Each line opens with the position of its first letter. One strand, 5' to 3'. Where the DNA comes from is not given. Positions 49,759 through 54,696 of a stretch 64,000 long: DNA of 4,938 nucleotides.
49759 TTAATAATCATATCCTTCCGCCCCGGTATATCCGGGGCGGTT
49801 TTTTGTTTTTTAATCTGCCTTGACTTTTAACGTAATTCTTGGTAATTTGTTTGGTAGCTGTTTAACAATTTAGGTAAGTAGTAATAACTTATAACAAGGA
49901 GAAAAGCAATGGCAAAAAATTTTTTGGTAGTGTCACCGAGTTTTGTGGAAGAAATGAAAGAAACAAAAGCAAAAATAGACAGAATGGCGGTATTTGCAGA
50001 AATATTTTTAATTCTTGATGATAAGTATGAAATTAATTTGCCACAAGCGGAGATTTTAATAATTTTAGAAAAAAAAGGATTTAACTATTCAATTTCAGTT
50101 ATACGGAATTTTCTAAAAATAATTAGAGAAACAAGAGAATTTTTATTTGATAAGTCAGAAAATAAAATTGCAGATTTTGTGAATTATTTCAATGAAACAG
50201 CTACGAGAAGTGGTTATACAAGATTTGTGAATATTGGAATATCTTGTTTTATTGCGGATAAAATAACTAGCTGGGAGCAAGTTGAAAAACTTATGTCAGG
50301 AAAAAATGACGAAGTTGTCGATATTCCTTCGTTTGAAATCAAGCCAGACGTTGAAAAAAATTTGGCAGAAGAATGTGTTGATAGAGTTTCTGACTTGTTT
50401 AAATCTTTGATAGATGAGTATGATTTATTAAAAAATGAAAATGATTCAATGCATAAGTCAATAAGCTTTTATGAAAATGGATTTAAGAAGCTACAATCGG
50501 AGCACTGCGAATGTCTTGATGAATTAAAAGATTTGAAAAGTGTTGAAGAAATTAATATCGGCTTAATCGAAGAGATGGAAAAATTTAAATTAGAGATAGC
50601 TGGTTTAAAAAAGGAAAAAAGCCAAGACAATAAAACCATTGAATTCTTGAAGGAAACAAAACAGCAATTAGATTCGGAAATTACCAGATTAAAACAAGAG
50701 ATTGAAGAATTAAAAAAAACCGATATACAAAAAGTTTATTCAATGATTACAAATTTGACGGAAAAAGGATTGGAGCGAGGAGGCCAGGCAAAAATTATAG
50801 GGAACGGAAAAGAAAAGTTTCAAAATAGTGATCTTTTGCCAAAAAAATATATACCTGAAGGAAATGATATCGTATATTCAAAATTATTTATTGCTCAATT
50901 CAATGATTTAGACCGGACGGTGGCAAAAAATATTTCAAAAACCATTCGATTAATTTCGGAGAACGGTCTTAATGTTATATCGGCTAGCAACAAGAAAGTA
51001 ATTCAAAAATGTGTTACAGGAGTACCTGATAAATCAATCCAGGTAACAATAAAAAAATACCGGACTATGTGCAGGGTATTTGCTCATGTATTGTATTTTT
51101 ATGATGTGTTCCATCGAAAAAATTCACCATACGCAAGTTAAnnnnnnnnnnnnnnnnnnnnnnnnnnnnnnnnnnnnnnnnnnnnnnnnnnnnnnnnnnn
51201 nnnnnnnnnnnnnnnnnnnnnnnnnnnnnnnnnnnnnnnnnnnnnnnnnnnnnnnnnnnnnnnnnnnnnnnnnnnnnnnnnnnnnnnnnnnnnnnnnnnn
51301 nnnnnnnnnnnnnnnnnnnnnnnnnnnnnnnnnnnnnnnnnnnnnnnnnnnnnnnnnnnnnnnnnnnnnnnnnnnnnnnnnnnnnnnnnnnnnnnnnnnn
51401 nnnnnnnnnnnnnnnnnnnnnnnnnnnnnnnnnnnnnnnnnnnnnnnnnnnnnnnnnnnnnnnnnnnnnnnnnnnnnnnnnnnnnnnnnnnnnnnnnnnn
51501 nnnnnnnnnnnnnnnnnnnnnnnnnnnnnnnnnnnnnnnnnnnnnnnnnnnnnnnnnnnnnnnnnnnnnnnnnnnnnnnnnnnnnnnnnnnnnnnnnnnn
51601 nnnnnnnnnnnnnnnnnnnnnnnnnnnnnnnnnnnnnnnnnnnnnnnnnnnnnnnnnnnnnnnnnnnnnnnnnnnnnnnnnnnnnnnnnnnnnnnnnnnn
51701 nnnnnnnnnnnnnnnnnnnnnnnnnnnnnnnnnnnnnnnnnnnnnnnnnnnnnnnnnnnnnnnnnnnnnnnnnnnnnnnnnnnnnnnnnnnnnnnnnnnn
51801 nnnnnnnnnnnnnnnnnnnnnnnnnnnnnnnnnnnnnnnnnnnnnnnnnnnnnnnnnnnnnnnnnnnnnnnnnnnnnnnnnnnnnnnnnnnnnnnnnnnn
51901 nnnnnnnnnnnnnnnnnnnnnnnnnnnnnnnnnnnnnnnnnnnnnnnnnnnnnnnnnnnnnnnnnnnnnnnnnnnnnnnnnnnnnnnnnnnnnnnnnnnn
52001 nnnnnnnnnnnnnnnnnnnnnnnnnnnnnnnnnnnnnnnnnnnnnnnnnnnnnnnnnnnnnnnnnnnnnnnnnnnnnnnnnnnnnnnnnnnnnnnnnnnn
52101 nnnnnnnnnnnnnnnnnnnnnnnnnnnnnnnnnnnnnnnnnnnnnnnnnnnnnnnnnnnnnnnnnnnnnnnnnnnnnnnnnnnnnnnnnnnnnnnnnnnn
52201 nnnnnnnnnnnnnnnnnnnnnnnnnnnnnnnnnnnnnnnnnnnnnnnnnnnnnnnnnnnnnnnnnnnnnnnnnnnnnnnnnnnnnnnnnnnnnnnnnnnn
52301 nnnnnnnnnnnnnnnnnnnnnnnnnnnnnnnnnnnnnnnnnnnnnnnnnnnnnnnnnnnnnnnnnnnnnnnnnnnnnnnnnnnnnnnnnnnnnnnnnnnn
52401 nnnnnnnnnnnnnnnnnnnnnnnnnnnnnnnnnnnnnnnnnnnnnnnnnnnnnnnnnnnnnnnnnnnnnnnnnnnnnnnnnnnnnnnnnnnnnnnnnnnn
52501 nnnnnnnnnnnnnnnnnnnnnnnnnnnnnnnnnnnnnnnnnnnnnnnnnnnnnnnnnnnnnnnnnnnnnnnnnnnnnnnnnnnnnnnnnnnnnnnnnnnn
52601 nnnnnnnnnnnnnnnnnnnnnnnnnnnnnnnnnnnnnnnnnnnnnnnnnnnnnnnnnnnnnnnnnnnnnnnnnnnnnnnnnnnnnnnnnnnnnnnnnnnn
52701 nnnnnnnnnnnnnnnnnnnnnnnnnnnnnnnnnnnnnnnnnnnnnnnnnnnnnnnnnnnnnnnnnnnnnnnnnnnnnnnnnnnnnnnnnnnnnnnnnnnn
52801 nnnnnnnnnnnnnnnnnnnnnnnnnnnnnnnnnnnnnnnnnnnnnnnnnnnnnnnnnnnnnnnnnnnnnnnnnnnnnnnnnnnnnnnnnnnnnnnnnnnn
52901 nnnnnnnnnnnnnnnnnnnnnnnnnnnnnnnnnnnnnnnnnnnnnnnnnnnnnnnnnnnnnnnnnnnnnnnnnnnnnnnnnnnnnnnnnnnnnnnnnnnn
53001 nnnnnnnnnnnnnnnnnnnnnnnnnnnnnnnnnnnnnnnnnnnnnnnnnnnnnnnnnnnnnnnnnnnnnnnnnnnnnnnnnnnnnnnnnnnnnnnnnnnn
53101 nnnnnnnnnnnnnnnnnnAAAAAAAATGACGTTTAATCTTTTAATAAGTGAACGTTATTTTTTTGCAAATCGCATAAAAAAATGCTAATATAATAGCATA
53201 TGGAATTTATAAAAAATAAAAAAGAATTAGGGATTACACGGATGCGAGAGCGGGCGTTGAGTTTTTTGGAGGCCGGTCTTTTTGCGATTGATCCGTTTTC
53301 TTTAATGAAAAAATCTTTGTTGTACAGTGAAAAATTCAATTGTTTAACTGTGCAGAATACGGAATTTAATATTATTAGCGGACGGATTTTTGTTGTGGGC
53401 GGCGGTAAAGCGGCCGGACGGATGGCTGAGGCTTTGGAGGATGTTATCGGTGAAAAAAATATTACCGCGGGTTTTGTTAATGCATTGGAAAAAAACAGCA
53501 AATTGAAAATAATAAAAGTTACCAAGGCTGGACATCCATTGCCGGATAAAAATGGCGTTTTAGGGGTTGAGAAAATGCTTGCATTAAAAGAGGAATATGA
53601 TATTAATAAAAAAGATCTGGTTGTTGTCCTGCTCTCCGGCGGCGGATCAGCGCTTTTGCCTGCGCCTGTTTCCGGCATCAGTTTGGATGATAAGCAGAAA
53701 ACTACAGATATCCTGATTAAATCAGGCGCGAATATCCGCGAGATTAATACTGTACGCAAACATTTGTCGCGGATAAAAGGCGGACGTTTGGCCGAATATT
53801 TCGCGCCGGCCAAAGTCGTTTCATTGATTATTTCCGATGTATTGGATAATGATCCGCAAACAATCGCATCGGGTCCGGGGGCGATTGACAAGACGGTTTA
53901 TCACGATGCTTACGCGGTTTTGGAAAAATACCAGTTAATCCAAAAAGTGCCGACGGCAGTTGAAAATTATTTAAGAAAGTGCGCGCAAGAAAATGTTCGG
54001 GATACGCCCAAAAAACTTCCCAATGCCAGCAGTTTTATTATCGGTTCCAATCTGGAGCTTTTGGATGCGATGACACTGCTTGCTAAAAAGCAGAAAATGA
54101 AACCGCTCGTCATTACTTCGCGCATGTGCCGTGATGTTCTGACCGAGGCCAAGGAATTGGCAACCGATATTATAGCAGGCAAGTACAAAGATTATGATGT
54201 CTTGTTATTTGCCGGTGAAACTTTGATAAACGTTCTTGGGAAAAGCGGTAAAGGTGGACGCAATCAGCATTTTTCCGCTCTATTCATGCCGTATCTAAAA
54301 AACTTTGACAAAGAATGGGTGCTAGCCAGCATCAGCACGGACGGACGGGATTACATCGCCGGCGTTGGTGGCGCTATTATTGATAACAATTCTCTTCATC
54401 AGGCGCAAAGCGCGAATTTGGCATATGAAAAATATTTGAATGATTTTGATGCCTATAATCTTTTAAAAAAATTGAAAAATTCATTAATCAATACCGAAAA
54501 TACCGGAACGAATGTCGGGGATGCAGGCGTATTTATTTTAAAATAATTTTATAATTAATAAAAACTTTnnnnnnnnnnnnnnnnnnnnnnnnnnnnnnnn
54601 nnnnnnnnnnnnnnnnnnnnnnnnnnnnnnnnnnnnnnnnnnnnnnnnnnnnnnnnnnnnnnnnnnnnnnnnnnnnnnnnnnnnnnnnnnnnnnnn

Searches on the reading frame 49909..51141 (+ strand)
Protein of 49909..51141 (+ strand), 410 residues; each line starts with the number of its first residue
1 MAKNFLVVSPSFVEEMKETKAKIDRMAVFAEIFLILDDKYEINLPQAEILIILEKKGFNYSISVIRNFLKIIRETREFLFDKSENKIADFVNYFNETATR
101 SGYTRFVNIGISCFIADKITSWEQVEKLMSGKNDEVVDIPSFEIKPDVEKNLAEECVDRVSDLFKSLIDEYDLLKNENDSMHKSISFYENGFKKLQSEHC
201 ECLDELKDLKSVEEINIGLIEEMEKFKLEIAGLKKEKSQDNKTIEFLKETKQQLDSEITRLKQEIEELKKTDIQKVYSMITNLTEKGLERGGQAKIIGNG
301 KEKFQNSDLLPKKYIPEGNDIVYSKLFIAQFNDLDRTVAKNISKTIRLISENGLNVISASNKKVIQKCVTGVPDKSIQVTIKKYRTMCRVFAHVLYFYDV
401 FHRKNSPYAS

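Call 5: search_protein_families(library=pfam, proteins=[window:49909-51141:+])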
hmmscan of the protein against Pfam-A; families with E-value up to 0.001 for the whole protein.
window:49909-51141:+ (410 aa): 0 families

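Call 73: search_protein_families(library=ncbifam, proteins=[window:49909-51141:+])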
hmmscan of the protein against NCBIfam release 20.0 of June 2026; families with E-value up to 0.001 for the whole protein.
window:49909-51141:+ (410 aa): 2 families
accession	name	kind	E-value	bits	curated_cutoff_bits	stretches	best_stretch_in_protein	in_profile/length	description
TIGR02168.1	SMC_prok_B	equivalog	7.2e-05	20.7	567.35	1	149-273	303-437/1181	chromosome segregation protein SMC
TIGR04523.1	Mplasa_alph_rch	subfamily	0.00024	19.2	270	1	162-303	496-628/745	helix-rich protein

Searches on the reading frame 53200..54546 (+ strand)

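Call 5: search_protein_families(library=pfam, proteins=[window:53200-54546:+])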
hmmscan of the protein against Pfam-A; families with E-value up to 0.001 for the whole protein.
window:53200-54546:+ (448 aa): 2 families
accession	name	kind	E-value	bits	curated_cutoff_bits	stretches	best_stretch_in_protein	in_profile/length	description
PF13660.11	DUF4147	-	3.6e-72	243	23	1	21-258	4-233/234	Domain of unknown function (DUF4147)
PF05161.18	MOFRL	-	4.4e-23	81.9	28.3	1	334-441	2-106/106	MOFRL family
